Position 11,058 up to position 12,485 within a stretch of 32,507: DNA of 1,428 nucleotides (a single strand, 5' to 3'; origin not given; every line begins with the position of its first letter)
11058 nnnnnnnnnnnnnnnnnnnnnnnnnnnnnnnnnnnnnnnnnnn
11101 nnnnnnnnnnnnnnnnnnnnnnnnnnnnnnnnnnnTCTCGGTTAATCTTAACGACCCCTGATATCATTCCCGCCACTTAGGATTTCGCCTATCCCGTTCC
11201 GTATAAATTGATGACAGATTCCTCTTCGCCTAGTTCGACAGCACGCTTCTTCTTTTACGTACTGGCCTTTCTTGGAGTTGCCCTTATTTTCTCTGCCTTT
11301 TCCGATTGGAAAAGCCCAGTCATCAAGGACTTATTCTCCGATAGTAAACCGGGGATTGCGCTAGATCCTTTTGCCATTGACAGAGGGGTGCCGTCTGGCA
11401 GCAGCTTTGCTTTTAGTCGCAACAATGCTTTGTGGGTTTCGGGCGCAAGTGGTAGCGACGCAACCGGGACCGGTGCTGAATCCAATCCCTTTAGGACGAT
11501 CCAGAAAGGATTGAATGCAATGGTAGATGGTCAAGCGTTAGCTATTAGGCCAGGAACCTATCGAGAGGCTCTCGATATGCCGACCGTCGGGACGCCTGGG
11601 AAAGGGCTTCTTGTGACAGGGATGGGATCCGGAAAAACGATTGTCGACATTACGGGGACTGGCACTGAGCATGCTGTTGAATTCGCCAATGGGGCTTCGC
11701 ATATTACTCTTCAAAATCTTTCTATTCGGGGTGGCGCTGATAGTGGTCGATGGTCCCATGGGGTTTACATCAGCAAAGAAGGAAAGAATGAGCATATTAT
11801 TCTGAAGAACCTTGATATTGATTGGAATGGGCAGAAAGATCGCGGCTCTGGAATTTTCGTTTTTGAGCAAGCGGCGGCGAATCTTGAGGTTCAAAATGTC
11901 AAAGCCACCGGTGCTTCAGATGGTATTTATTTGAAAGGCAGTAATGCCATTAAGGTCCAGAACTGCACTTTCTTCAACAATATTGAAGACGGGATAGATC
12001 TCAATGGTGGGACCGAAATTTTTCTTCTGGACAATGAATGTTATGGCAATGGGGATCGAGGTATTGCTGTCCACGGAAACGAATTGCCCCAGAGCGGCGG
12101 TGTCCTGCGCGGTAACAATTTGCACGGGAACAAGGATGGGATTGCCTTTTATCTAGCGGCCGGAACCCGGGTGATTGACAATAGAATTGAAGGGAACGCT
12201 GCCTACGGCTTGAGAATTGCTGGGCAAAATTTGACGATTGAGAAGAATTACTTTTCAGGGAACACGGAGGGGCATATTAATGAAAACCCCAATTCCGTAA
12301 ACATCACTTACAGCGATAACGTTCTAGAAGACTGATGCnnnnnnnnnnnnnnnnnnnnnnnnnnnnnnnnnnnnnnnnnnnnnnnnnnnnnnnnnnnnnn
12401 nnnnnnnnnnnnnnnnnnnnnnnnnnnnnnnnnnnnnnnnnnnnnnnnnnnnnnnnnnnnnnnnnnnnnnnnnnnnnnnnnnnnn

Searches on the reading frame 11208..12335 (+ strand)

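Call 5: search_protein_families(library=pfam, proteins=[window:11208-12335:+], max_evalue=0.01)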
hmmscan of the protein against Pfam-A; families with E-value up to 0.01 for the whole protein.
window:11208-12335:+ (375 aa): 4 families
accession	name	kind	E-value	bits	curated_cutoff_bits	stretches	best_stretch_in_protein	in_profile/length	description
PF13229.12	Beta_helix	-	1.4e-21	77.2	25.9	1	239-374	2-135/158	Right handed beta helix region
PF05048.19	NosD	-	2.1e-18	67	23.6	2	184-369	17-187/212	Periplasmic copper-binding protein (NosD)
PF07602.17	DUF1565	-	2.1e-06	27.7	20.3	1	81-360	2-222/257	Protein of unknown function (DUF1565)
PF12708.12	Pect-lyase_RHGA_epim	-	0.0001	22.6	27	0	198-285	128-211/213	Rhamnogalacturonase A/epimerase, pectate lyase-like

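Call 6: search_protein_families(library=ncbifam, proteins=[window:11208-12335:+], max_evalue=0.01)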
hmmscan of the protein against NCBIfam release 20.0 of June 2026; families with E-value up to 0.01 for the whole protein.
window:11208-12335:+ (375 aa): 3 families
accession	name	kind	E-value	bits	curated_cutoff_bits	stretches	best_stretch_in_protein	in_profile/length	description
TIGR03804.1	para_beta_helix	repeat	2.1e-12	46.5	19.45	2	232-258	16-42/44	parallel beta-helix repeat protein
TIGR04247.1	NosD_copper_fam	subfamily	9.9e-10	37.5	300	1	237-357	75-197/377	nitrous oxide reductase family maturation protein NosD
NF047854.1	LIC10774_subfam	equivalog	4.5e-07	29.1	380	1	68-122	54-107/358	LIC10774/LIC10365 family surface protein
